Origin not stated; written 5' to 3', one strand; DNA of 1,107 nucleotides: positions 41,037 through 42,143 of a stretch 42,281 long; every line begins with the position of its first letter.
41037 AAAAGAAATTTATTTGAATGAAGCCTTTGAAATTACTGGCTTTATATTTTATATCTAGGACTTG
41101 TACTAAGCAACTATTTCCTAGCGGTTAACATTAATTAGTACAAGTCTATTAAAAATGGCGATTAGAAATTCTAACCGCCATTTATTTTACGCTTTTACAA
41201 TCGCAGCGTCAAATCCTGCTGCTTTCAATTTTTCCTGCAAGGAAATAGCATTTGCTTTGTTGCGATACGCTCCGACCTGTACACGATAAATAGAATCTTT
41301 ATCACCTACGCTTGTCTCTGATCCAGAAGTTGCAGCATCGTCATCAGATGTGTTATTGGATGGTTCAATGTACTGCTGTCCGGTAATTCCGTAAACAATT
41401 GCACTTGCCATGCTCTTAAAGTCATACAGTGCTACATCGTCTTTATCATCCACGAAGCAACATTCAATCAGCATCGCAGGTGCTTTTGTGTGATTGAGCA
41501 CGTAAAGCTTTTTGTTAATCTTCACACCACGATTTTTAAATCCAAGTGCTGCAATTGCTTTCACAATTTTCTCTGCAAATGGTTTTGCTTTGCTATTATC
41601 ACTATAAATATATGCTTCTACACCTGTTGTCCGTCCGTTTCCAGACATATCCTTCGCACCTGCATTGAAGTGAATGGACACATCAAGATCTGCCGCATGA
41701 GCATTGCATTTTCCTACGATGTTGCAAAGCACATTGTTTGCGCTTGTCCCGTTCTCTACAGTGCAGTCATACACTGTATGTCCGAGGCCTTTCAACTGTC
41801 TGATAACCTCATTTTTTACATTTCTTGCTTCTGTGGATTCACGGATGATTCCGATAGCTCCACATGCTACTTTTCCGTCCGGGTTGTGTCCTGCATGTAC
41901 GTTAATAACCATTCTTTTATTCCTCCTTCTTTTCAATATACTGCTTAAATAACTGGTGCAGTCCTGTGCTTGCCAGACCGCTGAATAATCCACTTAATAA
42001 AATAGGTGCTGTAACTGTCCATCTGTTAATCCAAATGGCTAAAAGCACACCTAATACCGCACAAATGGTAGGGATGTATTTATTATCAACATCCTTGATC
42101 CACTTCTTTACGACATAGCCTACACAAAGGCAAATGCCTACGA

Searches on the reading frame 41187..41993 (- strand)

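Call 90: search_protein_families(library=pfam, max_evalue=0.001, proteins=[window:41187-41993:-])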
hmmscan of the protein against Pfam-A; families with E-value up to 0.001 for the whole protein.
window:41187-41993:- (268 aa): 2 families
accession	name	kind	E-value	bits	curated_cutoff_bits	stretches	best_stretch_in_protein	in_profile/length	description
PF01520.23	Amidase_3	-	1.3e-22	81.1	27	1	32-203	3-168/174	N-acetylmuramoyl-L-alanine amidase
PF05036.18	SPOR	-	7.5e-08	33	21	1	234-266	3-75/76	SPOR domain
